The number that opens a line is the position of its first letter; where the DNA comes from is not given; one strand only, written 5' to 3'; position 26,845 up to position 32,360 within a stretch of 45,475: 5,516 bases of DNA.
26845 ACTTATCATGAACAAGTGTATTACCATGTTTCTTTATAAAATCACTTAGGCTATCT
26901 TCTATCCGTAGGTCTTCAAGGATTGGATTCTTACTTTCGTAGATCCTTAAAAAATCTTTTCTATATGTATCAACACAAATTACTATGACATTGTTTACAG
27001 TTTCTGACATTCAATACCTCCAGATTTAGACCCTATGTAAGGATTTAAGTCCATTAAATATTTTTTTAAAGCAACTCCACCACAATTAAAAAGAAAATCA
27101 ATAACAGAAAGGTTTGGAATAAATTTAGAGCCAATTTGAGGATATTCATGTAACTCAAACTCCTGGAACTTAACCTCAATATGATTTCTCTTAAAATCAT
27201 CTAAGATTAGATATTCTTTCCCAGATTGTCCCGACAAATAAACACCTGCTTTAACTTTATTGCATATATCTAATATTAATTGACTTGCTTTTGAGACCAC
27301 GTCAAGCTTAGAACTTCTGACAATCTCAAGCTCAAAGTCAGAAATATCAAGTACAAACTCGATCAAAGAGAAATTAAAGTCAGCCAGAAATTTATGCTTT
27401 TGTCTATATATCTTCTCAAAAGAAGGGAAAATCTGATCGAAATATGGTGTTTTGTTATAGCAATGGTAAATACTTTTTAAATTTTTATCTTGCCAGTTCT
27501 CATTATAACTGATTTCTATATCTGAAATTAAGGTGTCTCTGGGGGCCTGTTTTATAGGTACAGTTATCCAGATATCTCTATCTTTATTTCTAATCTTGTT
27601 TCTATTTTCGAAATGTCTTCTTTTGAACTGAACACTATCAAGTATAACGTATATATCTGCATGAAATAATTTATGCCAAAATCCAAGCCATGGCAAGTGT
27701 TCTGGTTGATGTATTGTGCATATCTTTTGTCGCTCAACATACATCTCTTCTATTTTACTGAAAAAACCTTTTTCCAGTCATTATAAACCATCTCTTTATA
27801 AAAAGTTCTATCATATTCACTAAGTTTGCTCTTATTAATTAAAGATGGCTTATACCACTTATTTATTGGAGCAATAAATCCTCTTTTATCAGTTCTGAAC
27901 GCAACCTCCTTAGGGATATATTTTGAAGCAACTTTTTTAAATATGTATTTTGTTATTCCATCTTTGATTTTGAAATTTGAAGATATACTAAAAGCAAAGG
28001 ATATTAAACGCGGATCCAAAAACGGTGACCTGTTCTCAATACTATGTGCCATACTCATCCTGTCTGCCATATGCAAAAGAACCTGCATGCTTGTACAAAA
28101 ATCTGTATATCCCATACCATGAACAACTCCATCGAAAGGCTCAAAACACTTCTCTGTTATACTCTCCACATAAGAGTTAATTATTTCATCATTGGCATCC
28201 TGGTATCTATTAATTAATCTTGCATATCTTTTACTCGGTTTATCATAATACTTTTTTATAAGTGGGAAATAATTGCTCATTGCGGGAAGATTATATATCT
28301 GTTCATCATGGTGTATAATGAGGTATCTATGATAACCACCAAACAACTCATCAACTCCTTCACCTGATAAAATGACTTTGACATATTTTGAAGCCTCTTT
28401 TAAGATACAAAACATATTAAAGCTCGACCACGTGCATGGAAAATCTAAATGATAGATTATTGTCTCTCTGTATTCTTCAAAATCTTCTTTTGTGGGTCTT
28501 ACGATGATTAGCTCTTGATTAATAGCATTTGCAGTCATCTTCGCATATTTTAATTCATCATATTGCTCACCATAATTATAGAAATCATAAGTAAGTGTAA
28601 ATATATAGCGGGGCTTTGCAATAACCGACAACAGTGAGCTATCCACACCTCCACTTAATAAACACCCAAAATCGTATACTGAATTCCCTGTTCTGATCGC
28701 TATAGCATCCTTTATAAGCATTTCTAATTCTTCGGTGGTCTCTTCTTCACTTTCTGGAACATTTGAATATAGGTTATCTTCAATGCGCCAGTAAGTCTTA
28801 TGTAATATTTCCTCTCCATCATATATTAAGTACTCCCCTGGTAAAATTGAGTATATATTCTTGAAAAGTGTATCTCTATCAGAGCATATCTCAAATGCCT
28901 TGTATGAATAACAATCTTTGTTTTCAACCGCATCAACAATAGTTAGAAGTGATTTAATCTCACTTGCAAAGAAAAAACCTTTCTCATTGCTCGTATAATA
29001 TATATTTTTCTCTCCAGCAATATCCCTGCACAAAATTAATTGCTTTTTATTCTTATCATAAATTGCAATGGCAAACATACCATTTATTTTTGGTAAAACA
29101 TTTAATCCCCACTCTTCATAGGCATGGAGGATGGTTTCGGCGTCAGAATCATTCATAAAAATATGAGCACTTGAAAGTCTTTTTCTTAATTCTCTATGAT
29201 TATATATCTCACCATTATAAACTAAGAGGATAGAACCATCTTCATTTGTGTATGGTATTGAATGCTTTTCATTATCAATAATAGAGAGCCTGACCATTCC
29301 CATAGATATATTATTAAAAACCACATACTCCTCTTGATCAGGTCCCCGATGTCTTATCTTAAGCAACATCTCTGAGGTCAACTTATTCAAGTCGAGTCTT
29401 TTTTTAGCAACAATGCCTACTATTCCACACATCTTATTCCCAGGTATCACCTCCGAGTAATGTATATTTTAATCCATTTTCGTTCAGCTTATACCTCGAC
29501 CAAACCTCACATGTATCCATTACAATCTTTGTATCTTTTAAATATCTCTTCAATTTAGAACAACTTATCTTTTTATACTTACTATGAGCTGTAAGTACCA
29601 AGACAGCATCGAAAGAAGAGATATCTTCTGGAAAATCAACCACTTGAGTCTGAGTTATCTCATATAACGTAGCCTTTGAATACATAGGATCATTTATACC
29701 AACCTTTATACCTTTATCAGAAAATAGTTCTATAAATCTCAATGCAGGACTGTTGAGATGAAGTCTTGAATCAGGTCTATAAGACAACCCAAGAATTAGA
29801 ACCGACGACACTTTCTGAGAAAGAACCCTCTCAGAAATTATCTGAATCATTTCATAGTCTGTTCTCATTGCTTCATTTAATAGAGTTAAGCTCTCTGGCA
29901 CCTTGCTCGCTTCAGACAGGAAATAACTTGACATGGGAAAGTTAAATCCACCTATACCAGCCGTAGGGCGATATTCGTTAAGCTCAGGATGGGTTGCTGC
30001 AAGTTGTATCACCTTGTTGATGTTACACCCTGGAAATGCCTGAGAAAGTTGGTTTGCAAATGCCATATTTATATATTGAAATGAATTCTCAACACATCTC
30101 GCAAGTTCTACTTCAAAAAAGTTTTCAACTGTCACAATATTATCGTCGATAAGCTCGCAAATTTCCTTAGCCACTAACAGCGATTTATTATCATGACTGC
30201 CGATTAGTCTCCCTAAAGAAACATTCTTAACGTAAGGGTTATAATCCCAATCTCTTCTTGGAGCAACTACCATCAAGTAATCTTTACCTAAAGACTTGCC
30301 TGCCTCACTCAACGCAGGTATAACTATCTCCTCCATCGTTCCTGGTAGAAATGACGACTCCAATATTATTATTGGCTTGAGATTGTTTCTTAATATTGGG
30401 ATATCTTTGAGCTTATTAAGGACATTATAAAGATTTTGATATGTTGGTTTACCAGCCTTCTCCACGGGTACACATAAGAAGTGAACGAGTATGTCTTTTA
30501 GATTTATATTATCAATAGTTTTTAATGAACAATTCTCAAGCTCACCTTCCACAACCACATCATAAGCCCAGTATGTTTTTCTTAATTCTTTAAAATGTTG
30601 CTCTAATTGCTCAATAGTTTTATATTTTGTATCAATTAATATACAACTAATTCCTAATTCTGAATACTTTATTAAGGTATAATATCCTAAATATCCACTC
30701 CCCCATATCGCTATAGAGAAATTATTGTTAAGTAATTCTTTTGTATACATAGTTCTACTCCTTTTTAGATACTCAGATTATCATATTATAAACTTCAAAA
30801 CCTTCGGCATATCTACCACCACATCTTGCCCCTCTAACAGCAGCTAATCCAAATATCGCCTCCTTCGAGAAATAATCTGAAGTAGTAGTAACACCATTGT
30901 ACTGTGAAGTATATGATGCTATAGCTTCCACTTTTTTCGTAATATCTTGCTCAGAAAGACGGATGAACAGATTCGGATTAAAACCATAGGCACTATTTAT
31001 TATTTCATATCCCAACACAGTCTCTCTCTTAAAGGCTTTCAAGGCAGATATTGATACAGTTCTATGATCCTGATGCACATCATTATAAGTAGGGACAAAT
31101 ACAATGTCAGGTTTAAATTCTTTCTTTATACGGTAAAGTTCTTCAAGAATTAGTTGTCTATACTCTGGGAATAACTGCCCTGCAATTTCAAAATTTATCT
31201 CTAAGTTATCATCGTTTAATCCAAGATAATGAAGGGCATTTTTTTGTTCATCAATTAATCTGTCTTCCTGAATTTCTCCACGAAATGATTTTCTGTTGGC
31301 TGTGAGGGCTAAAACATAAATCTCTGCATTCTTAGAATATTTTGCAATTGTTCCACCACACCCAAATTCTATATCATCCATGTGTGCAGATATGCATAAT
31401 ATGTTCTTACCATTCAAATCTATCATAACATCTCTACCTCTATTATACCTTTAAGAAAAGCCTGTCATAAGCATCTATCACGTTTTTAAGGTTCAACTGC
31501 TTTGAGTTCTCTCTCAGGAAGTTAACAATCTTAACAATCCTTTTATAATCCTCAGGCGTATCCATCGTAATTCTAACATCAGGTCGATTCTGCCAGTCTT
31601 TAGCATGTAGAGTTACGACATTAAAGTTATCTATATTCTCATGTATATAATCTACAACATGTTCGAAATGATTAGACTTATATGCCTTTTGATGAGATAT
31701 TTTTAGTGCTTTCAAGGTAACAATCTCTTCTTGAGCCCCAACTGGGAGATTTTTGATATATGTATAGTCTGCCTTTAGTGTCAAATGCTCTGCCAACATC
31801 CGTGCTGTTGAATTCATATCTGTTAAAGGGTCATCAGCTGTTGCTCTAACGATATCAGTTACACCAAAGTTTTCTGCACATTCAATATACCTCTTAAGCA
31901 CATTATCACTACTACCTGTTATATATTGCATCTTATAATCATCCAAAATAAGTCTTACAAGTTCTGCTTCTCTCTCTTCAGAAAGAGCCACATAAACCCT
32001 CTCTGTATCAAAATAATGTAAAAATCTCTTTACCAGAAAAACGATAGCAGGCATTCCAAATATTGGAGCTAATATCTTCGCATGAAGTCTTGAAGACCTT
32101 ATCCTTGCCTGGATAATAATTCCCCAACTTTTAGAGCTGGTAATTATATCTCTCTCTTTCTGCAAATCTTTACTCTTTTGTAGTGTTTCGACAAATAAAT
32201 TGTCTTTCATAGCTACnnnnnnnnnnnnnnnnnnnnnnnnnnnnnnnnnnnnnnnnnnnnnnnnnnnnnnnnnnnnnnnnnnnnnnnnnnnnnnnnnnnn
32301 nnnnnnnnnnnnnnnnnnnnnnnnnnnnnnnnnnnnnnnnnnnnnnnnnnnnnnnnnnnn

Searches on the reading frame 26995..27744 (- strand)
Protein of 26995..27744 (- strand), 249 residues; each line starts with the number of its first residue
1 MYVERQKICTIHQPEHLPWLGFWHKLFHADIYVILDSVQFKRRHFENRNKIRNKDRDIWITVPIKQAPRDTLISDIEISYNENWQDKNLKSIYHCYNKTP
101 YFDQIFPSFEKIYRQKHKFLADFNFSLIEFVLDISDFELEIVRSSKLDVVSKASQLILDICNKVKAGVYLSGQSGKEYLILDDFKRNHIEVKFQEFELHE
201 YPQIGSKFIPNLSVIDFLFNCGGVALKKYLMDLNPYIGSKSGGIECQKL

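Call 6: search_protein_families(library=pfam, proteins=[window:26995-27744:-], max_evalue=0.01)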
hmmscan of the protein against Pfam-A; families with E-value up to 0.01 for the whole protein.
window:26995-27744:- (249 aa): 1 family
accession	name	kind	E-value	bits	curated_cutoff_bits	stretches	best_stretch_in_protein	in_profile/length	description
PF08889.16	WbqC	-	1.5e-68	231.4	21.3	1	13-224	1-214/218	WbqC-like protein family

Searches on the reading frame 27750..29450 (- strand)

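Call 6: search_protein_families(library=pfam, proteins=[window:27750-29450:-], max_evalue=0.01)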
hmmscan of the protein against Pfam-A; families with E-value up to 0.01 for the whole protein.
window:27750-29450:- (566 aa): 3 families
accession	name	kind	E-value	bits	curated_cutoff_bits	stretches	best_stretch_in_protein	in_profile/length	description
PF00733.27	Asn_synthase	-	1.1e-58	200.1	21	1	242-535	2-298/354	Asparagine synthase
PF13537.11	GATase_7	-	6.2e-38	130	25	1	53-169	2-122/123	Glutamine amidotransferase domain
PF13522.11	GATase_6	-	7.2e-33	113.8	27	1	37-164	1-130/130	Glutamine amidotransferase domain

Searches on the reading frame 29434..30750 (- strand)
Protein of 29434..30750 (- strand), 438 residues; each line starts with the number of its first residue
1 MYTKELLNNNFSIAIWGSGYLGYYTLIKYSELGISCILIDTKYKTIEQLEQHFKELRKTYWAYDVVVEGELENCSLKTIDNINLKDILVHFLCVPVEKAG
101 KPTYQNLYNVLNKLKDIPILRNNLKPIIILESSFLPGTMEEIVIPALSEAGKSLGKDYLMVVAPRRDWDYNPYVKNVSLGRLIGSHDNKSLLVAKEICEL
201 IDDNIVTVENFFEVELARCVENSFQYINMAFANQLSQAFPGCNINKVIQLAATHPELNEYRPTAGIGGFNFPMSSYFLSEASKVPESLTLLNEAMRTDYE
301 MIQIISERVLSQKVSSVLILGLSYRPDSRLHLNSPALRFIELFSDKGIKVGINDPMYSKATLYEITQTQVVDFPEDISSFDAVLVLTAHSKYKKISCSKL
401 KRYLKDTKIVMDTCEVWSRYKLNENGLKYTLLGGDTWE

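Call 6: search_protein_families(library=pfam, proteins=[window:29434-30750:-], max_evalue=0.01)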
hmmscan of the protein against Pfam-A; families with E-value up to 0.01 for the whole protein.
window:29434-30750:- (438 aa): 3 families
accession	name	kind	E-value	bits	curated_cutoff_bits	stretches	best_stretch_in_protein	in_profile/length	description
PF03720.21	UDPG_MGDP_dh_C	-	2.7e-17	63.5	30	1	318-418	1-102/103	UDP-glucose/GDP-mannose dehydrogenase family, UDP binding domain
PF03721.20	UDPG_MGDP_dh_N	-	1.3e-12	48.1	27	1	13-190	3-179/187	UDP-glucose/GDP-mannose dehydrogenase family, NAD binding domain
PF00984.24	UDPG_MGDP_dh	-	7.7e-09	36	25.4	1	214-294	3-88/94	UDP-glucose/GDP-mannose dehydrogenase family, central domain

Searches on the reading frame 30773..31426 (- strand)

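Call 6: search_protein_families(library=pfam, proteins=[window:30773-31426:-], max_evalue=0.01)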
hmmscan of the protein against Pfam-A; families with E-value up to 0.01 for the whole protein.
window:30773-31426:- (217 aa): 1 family
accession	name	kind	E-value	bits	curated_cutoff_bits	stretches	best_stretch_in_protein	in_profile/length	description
PF02585.22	PIG-L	-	3.3e-16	60.4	28.2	1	10-130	1-127/129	GlcNAc-PI de-N-acetylase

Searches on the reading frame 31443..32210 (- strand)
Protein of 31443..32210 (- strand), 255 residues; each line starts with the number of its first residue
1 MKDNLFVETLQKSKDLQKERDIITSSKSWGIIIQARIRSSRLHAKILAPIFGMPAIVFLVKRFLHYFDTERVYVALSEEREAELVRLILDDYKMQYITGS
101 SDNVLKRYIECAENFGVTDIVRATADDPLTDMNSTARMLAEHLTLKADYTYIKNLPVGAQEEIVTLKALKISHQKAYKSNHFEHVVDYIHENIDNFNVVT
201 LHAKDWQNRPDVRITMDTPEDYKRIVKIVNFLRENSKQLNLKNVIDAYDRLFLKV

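Call 6: search_protein_families(library=pfam, proteins=[window:31443-32210:-], max_evalue=0.01)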
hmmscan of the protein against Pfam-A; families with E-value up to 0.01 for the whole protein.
window:31443-32210:- (255 aa): 1 family
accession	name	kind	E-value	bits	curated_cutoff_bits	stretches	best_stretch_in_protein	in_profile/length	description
PF02348.25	CTP_transf_3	-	1.4e-22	81.1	22.6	1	31-240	2-209/217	Cytidylyltransferase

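Call 13: search_protein_families(library=ncbifam, proteins=[window:31443-32210:-], max_evalue=0.00001)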
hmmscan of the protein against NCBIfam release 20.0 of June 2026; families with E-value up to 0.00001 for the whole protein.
window:31443-32210:- (255 aa): 5 families
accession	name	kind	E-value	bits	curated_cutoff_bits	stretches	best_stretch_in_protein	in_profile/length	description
TIGR04321.1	spiroSPASM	subfamily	1.1e-12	47.5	250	1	55-244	24-218/510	spiro-SPASM protein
NF003952.0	PRK05450.1-5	subfamily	3.3e-10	39.5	193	1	31-147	5-121/250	3-deoxy-manno-octulosonate cytidylyltransferase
TIGR00466.1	kdsB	equivalog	1.3e-08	34.5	155.2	1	28-175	2-148/241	3-deoxy-manno-octulosonate cytidylyltransferase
NF009905.0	PRK13368.1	subfamily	5.4e-08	32.5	255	1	31-143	5-115/243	3-deoxy-manno-octulosonate cytidylyltransferase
NF003948.0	PRK05450.1-1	equivalog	3.5e-06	26.4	281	0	31-92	8-68/248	3-deoxy-manno-octulosonate cytidylyltransferase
